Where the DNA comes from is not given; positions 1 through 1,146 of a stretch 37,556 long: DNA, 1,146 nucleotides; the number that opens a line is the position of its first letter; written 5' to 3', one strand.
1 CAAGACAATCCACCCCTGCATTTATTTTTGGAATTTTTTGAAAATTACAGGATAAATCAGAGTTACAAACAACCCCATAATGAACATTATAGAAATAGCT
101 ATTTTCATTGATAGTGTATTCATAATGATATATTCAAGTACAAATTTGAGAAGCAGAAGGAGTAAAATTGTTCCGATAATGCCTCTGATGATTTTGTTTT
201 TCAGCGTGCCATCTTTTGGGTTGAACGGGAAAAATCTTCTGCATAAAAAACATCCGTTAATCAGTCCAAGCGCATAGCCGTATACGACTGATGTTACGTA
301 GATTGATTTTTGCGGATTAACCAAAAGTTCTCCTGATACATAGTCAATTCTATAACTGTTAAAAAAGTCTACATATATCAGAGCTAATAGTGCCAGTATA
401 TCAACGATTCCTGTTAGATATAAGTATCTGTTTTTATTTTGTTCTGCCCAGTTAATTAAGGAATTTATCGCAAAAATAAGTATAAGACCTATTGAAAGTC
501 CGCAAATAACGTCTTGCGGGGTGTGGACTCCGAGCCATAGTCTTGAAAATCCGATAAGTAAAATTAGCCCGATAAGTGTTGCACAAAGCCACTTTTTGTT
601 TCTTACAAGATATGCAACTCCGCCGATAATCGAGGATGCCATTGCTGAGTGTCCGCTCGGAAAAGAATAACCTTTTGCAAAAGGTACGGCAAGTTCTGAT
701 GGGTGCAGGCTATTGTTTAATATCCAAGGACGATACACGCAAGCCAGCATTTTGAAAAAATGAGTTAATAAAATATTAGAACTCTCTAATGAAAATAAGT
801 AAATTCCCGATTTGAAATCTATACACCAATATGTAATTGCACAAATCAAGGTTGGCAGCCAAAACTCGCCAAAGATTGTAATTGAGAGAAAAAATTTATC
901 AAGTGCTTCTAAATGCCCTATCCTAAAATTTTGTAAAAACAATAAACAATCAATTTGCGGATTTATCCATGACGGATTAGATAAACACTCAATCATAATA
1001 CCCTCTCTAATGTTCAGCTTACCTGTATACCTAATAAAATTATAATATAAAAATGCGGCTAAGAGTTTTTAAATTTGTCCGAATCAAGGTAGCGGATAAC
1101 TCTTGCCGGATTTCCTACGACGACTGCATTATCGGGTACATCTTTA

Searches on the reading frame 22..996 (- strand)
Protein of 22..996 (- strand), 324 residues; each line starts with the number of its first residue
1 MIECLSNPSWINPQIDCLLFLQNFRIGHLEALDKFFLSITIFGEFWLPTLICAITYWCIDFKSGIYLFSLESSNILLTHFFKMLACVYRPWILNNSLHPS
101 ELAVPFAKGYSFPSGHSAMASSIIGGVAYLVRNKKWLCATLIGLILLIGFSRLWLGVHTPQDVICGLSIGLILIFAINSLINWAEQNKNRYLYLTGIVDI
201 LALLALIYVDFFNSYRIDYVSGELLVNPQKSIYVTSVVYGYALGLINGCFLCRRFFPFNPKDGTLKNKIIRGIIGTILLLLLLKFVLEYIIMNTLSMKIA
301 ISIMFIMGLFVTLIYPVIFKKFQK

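Call 42: find_encoding_contigs(protein=window:22-996:-, flank=10000, max_places=2)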
Protein window:22-996:- (324 aa): 16 contigs read that carry it; 2 places shown.
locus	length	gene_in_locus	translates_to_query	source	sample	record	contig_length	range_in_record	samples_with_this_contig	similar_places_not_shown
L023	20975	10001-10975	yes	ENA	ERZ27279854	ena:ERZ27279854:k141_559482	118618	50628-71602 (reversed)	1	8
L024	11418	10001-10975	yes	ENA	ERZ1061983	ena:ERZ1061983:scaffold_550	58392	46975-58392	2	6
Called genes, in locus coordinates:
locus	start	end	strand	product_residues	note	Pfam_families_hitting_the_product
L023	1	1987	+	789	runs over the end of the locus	PF00488:MutS_V, PF20297:MSSS, PF01713:Smr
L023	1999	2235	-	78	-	-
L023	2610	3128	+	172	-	-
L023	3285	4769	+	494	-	PF25885:HH_EMRA (faint), PF02321:OEP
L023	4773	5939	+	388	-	PF25917:BSH_RND, PF25973:BSH_CzcB, PF25876:HH_MFP_RND, PF25944:Beta-barrel_RND (weak), PF25954:Beta-barrel_RND_2, PF25990:Beta-barrel_YknX, PF26002:Beta-barrel_AprE (weak)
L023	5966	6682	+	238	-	PF00005:ABC_tran, PF02463:SMC_N (faint)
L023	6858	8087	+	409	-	PF12704:MacB_PCD, PF02687:FtsX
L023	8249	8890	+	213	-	PF03358:FMN_red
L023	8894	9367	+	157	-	PF12682:Flavodoxin_4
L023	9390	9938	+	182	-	PF00132:Hexapep, PF14602:Hexapep_2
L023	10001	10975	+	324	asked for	PF01569:PAP2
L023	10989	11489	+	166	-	-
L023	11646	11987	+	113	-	PF04342:DMT_6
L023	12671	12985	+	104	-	PF00216:Bac_DNA_binding, PF18291:HU-HIG (weak), PF14908:HU-CCDC81_euk_1 (weak)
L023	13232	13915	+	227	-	PF07799:DUF1643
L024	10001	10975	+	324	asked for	PF01569:PAP2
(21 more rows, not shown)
